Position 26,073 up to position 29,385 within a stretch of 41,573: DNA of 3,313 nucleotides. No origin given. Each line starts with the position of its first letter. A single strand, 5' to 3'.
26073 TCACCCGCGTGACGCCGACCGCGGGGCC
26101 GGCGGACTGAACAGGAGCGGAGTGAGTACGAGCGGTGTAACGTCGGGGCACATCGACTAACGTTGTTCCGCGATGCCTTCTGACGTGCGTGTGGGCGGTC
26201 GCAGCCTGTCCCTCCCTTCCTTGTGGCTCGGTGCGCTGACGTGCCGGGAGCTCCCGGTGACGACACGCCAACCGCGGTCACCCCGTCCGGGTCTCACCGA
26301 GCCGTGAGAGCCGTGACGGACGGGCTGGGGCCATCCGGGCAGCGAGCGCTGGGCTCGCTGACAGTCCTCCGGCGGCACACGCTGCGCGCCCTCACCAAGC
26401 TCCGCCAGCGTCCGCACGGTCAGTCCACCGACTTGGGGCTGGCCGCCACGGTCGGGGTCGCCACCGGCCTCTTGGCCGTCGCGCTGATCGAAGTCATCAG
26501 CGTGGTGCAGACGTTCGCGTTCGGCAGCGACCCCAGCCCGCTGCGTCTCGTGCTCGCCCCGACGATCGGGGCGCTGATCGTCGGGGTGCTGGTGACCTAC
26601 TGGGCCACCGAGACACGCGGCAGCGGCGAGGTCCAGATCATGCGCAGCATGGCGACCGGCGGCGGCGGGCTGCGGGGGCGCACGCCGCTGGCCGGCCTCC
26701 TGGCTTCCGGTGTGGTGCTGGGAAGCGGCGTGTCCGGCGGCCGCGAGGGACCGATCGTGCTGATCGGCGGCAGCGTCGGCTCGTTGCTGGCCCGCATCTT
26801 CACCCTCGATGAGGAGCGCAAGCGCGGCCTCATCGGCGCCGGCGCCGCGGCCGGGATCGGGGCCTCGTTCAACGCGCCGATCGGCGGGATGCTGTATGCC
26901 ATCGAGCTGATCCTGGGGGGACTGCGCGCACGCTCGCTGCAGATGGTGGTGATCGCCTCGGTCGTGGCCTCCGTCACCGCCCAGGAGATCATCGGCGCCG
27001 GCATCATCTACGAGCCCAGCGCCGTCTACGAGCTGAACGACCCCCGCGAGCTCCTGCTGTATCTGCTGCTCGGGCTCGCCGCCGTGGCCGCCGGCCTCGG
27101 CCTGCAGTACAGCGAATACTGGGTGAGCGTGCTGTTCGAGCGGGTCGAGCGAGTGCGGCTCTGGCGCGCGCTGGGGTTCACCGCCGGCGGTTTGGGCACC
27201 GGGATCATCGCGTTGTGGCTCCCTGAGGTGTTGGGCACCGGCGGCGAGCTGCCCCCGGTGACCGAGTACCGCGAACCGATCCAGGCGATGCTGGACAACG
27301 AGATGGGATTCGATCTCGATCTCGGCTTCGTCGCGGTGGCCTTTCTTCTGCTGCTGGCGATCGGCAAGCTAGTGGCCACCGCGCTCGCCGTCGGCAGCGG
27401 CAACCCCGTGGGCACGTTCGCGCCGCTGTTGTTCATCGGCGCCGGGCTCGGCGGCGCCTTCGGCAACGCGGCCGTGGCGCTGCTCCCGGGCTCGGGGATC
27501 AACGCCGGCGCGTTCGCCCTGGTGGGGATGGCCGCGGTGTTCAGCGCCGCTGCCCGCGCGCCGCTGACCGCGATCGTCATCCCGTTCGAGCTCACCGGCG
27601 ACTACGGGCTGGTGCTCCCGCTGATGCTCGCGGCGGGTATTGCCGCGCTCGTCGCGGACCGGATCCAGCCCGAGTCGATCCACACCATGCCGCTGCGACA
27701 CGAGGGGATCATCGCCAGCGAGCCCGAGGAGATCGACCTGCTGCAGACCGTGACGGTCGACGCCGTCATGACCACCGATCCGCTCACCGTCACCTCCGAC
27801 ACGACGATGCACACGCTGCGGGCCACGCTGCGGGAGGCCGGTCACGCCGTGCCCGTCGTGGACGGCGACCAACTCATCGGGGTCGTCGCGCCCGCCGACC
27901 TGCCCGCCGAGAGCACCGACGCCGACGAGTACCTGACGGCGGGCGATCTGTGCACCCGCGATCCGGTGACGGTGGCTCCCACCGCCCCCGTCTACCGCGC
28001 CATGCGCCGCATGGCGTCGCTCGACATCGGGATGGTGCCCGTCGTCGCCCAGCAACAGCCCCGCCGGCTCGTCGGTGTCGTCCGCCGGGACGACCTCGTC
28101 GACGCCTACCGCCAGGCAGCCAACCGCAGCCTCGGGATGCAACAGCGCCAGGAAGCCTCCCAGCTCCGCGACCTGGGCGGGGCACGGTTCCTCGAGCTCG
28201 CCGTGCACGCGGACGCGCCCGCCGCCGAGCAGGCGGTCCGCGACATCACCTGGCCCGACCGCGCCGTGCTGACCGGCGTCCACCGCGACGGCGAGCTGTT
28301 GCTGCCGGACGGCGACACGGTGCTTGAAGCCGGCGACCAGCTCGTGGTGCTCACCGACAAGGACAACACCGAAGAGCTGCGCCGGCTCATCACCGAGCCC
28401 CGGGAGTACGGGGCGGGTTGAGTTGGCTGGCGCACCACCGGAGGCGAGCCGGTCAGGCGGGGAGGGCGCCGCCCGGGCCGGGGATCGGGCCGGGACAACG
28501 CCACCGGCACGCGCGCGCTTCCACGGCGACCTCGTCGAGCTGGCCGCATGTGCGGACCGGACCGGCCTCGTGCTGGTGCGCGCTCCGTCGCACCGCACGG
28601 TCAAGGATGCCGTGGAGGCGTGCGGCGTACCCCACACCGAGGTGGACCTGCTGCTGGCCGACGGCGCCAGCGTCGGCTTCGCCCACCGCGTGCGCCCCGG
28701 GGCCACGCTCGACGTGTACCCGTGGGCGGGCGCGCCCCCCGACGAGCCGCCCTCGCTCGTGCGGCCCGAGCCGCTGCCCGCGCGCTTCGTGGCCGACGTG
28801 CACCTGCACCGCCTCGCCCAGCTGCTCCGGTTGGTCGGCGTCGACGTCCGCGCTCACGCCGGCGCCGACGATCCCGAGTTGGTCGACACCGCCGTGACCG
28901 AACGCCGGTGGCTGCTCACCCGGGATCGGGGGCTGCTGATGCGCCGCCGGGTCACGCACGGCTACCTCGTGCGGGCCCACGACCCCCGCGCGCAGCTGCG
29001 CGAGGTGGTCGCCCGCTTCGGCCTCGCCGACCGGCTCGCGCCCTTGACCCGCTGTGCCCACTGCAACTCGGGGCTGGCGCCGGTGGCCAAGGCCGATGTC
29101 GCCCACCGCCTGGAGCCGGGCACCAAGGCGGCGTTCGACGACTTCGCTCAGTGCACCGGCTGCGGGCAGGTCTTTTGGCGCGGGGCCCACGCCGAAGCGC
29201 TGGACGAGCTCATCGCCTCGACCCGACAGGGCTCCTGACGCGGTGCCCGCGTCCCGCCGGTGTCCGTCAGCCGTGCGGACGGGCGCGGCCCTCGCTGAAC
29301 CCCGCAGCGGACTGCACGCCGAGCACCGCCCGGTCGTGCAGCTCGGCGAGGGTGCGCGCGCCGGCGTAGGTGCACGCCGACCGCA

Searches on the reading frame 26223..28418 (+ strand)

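Call 89: search_protein_families(library=pfam, proteins=[window:26223-28418:+], max_evalue=0.00001)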
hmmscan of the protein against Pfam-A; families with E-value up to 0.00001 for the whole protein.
window:26223-28418:+ (732 aa): 3 families
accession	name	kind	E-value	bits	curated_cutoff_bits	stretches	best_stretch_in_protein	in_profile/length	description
PF00654.25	Voltage_CLC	-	4.7e-82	276.4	24.8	1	116-479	1-346/346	Voltage gated chloride channel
PF00571.33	CBS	-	2.7e-21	76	24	2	573-629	1-55/57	CBS domain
PF02080.26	TrkA_C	-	8.1e-14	51.7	27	1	657-723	2-70/71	TrkA-C domain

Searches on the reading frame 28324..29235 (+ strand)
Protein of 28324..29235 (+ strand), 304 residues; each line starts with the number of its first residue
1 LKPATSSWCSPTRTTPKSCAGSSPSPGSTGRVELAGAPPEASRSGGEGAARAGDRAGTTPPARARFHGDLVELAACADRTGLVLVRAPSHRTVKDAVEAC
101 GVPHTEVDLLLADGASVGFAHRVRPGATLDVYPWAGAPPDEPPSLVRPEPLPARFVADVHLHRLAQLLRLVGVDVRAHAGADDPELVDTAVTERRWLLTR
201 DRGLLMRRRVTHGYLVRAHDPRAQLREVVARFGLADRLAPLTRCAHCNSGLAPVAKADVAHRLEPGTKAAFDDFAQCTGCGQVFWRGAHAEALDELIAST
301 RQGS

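Call 89: search_protein_families(library=pfam, proteins=[window:28324-29235:+], max_evalue=0.00001)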
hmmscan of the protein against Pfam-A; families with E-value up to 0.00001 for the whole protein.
window:28324-29235:+ (304 aa): 2 families
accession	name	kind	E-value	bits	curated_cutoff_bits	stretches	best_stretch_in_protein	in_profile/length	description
PF01927.22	Mut7-C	-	1.3e-43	149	23.3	1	154-296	2-145/146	Mut7-C RNAse domain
PF14451.12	Ub-Mut7C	-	9.2e-19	67.6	23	1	62-134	4-76/81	Mut7-C ubiquitin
